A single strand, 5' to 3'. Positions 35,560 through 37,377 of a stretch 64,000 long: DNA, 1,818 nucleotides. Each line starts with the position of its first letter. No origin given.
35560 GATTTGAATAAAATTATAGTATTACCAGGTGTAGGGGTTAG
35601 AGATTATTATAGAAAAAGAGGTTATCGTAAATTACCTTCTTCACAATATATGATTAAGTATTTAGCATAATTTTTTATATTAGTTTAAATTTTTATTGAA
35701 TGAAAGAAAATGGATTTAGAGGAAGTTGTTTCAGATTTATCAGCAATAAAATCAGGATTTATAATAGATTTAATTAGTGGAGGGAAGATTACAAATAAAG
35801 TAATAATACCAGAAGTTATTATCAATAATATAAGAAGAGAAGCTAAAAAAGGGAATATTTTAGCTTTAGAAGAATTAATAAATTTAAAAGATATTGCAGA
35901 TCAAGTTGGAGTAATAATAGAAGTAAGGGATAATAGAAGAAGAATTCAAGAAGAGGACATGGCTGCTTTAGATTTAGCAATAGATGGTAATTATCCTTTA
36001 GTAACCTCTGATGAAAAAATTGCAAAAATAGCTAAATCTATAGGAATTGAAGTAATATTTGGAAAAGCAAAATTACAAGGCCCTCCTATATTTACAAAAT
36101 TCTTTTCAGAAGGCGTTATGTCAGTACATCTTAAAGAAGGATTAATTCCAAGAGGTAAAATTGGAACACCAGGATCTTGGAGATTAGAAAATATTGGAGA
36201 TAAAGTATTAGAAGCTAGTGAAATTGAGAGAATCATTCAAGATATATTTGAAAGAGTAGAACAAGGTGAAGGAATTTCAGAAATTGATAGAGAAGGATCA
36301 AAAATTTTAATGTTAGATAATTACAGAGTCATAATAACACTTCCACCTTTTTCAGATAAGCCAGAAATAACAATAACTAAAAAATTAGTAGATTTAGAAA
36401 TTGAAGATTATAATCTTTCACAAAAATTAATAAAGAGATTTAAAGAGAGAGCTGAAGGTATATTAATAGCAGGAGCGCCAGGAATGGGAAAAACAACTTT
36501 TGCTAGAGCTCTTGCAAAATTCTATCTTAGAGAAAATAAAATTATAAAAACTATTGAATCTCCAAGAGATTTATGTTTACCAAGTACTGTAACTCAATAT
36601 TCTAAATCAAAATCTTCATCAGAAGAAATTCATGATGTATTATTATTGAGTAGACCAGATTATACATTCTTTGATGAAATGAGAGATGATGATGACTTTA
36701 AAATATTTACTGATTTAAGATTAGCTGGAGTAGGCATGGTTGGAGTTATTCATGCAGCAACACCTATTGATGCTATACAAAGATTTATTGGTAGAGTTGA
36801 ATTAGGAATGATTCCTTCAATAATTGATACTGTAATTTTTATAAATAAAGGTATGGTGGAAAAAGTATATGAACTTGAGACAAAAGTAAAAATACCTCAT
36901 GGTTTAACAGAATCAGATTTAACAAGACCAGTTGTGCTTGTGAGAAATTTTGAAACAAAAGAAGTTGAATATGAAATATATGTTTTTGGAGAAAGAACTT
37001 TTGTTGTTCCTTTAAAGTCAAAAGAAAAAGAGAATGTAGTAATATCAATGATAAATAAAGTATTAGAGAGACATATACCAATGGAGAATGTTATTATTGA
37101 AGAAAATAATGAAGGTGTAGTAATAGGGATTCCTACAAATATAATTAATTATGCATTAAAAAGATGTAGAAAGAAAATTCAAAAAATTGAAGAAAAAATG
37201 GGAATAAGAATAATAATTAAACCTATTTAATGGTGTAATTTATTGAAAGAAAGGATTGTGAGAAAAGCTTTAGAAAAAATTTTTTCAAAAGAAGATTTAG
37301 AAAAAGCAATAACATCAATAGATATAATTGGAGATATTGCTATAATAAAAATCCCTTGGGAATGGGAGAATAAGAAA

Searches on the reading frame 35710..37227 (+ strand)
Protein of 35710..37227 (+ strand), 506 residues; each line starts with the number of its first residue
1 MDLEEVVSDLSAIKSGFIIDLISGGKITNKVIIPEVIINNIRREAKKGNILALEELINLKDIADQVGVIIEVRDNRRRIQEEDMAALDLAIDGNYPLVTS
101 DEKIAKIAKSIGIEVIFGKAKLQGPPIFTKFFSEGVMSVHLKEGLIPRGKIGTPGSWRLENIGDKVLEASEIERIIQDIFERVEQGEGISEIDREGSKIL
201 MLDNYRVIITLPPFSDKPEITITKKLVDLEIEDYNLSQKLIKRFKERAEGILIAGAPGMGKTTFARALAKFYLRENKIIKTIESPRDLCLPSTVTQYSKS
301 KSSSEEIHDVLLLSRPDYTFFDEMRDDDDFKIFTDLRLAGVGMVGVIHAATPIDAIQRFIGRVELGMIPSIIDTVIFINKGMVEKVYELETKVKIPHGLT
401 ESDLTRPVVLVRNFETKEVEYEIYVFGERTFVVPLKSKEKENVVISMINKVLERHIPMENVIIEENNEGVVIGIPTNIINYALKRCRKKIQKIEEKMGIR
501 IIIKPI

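Call 33: find_encoding_contigs(protein=window:35710-37227:+, flank=10000, max_places=1)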
Protein window:35710-37227:+ (506 aa): 22 contigs read that carry it; 1 place shown.
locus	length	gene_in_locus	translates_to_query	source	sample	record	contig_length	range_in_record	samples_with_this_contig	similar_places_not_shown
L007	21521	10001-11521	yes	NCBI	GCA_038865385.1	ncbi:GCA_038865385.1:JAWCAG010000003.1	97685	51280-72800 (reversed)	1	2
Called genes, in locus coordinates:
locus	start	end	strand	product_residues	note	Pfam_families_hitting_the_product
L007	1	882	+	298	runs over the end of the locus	PF00753:Lactamase_B, PF12706:Lactamase_B_2 (weak)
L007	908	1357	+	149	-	PF13404:HTH_AsnC-type, PF13412:HTH_24, PF08279:HTH_11 (weak), PF22482:AsnC_trans_reg_3 (weak), PF01037:AsnC_trans_reg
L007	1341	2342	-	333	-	PF04055:Radical_SAM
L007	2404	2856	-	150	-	-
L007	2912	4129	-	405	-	PF00180:Iso_dh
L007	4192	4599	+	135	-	-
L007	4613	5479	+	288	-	PF04055:Radical_SAM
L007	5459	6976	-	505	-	PF00753:Lactamase_B, PF23023:Anti-Pycsar_Apyc1, PF12706:Lactamase_B_2 (weak), PF16661:Lactamase_B_6, PF10996:Beta-Casp, PF07521:RMMBL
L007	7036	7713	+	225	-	PF00702:Hydrolase, PF08282:Hydrolase_3, PF12710:HAD (faint), PF13344:Hydrolase_6 (weak), PF08282:Hydrolase_3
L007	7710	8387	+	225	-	PF01209:Ubie_methyltran, PF13489:Methyltransf_23, PF13847:Methyltransf_31, PF08241:Methyltransf_11, PF08242:Methyltransf_12, PF13649:Methyltransf_25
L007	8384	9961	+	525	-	PF04055:Radical_SAM, PF16199:Radical_SAM_C, PF00583:Acetyltransf_1 (weak)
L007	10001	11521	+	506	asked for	PF00437:T2SSE (weak), PF20720:nSTAND3 (faint)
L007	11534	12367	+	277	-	PF25133:TYW2_N_2, PF02475:TRM5-TYW2_MTfase, PF09445:Methyltransf_15 (weak)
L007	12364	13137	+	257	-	PF00733:Asn_synthase (weak), PF02540:NAD_synthase, PF01171:ATP_bind_3 (faint), PF06508:QueC (weak), PF24167:DUF7411 (weak)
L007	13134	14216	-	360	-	PF01916:DS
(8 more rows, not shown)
